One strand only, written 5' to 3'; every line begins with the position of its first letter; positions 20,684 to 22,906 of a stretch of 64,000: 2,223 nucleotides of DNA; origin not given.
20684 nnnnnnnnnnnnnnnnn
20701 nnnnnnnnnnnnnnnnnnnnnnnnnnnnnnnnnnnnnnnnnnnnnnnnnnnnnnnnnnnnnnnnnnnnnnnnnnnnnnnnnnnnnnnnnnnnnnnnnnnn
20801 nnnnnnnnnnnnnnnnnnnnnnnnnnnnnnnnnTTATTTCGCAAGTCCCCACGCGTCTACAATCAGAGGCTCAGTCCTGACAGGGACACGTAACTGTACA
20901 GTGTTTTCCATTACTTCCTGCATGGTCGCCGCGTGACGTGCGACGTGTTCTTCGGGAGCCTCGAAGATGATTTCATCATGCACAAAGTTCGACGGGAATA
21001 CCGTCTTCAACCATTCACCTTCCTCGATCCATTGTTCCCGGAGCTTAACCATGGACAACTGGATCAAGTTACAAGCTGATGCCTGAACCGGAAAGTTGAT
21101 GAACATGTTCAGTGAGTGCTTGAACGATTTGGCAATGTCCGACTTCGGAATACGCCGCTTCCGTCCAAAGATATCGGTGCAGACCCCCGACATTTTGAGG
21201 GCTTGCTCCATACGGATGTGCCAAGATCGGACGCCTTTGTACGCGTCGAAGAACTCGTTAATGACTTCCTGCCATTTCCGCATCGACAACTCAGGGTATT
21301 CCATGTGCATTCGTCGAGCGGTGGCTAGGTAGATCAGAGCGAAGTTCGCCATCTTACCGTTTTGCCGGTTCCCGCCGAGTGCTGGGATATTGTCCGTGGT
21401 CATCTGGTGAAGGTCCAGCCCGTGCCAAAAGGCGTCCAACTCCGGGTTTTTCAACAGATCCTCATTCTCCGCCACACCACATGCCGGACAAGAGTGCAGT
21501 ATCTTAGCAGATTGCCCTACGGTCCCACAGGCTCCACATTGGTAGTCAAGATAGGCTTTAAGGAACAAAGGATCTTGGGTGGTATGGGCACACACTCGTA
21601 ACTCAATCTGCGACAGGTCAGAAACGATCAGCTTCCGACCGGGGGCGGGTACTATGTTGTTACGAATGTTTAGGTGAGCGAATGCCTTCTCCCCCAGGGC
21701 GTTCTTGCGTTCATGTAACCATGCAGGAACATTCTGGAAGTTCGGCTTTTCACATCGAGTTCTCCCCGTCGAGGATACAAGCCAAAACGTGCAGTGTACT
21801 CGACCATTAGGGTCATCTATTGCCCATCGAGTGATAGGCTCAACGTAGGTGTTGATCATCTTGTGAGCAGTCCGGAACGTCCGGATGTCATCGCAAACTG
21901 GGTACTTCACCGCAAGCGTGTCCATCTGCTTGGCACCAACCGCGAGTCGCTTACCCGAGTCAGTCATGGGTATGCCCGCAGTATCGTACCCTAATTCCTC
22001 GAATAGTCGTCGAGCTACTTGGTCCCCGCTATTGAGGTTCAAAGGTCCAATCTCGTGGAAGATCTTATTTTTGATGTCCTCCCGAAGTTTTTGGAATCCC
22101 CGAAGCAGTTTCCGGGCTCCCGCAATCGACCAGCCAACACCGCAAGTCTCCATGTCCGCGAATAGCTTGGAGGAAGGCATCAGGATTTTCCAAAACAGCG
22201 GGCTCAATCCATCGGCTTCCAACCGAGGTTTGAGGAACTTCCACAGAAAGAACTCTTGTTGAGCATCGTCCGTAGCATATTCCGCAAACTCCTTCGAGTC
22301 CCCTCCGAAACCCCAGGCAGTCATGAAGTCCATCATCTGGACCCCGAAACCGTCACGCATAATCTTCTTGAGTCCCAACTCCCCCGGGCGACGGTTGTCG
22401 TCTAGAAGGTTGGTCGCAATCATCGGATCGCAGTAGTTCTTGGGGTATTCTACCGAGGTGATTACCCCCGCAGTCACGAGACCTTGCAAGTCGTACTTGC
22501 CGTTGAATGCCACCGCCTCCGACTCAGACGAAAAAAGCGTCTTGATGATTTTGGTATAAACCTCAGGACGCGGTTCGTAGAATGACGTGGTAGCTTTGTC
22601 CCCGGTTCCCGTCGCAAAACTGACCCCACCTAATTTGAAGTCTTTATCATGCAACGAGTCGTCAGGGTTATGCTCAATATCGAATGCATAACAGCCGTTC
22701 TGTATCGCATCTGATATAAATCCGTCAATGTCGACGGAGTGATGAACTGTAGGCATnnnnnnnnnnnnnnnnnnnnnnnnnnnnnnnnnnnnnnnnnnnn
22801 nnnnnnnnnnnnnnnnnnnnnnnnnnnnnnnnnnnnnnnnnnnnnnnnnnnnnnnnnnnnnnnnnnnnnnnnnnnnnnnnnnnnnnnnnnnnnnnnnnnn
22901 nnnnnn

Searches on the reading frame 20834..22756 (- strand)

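Call 11: search_protein_families(library=phrogs, proteins=[window:20834-22756:-], max_evalue=0.00001)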
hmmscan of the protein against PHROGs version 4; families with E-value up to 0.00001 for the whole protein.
window:20834-22756:- (640 aa): 6 families
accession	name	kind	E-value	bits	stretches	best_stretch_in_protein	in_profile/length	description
phrog_17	-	DNA, RNA and nucleotide metabolism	4.2e-81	274.5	1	9-637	657-1231/1445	DNA polymerase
phrog_2573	-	DNA, RNA and nucleotide metabolism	2.5e-18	67.4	1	463-620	85-249/336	DNA polymerase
phrog_5995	-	DNA, RNA and nucleotide metabolism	1.4e-15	58.5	1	487-626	16-154/236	DNA polymerase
phrog_15971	-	DNA, RNA and nucleotide metabolism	3.2e-12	47.3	1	445-629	193-365/376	DNA polymerase I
phrog_12241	-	DNA, RNA and nucleotide metabolism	1.6e-11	44.9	1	229-345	381-495/502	DNA polymerase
phrog_10285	-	DNA, RNA and nucleotide metabolism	4.2e-11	43.5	0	361-508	42-155/321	DNA polymerase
